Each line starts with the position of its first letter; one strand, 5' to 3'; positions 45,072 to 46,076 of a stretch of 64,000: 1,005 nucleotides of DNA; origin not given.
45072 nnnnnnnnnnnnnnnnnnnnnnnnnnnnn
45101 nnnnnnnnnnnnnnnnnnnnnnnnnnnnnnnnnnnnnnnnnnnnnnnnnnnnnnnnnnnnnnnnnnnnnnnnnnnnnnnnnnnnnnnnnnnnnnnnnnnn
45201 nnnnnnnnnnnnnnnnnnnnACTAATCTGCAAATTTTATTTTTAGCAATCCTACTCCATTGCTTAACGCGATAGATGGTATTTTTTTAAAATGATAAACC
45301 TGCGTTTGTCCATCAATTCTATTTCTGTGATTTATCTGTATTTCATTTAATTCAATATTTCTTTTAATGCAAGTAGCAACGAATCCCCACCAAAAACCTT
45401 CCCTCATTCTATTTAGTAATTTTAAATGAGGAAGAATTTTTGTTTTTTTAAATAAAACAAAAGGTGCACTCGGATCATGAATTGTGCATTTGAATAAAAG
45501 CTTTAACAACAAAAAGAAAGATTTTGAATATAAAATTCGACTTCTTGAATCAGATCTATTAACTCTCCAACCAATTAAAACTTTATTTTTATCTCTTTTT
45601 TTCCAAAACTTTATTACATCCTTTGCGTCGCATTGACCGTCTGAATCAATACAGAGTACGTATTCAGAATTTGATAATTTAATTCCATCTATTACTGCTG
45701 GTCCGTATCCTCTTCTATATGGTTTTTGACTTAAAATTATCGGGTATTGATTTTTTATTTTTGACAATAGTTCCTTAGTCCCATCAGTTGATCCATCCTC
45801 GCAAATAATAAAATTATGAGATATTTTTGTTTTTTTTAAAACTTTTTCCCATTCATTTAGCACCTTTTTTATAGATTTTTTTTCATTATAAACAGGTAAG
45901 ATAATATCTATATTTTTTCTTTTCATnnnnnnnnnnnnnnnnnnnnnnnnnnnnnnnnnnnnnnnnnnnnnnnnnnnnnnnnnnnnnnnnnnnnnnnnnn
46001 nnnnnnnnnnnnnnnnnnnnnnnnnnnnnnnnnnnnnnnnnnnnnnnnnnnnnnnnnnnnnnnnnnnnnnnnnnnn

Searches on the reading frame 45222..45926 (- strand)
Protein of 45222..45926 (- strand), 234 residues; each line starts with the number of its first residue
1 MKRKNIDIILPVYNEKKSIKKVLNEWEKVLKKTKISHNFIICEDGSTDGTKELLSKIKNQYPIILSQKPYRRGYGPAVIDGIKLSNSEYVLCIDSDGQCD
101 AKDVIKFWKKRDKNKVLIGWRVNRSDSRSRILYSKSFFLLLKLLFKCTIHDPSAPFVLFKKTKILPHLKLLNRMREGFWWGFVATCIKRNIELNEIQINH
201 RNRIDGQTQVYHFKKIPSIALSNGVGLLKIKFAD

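Call 42: search_protein_families(library=pfam, proteins=[window:45222-45926:-], max_evalue=0.001)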
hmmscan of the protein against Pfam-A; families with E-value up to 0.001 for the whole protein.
window:45222-45926:- (234 aa): 2 families
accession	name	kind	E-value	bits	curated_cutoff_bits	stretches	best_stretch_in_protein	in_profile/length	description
PF00535.33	Glycos_transf_2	-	3.9e-21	76.2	23.3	1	8-162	2-162/168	Glycosyl transferase family 2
PF10111.15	Glyco_tranf_2_2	-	0.00013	22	27.3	1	8-97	2-92/276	Glycosyltransferase like family 2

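Call 45: search_solved_structures(query=window:45222-45926:-, max_evalue=0.001)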
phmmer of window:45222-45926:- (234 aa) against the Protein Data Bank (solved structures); distinct sequences matched with E-value up to 0.001: 16.
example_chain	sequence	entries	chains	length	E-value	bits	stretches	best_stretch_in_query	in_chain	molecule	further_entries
9bhc_C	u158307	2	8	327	1.9e-09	40.3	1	4-208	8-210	Undecaprenyl-phosphate 4-deoxy-4-formamido-L-arabinose transferase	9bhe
8vxh_A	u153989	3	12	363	2.6e-09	39.9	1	4-208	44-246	Undecaprenyl-phosphate 4-deoxy-4-formamido-L-arabinose transferase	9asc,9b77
5mlz_A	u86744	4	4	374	4.8e-08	35.8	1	5-109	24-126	Dolichol monophosphate mannose synthase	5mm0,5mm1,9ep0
2z87_A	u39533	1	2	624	7.9e-08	35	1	6-103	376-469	Chondroitin synthase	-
2z86_A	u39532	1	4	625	8e-08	35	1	6-103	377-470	Chondroitin synthase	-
9hwj_A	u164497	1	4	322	1.6e-07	34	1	4-142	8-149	Undecaprenyl-phosphate 4-deoxy-4-formamido-L-arabinose transferase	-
5tze_C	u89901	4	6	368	1.7e-06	30.7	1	7-101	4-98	Glycosyl transferase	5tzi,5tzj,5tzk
5tz8_A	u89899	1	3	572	3.4e-06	29.7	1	7-101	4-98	Glycosyl transferase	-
5ekp_C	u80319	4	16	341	2.6e-05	26.8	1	6-188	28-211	Uncharacterized glycosyltransferase sll0501 | Glycosyltransferase sll0501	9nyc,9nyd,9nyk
9nye_A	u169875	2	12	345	2.7e-05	26.8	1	6-188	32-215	Glycosyltransferase sll0501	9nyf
5eke_A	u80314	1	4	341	2.8e-05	26.7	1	6-187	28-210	Uncharacterized glycosyltransferase sll0501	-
6h1j_A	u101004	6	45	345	7.1e-05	25.4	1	4-119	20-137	Probable ss-1,3-N-acetylglucosaminyltransferase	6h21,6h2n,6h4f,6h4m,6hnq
3bcv_A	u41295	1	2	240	0.0001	24.8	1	6-103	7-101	Putative glycosyltransferase protein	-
5hea_A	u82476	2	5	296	0.00014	24.4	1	6-97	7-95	Putative glycosyltransferase (GalT1)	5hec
6yv7_B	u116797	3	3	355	0.00068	22.2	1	3-105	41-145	Glycosyl transferase, family 2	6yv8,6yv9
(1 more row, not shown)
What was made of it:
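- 45222..45926 (-): Second polyprenyl-phosphate-type GT2 (ArnC-like). ArnC 9bhc at 1.9e-9 over aa 4-208, then DPMS and GtrB (call 45).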
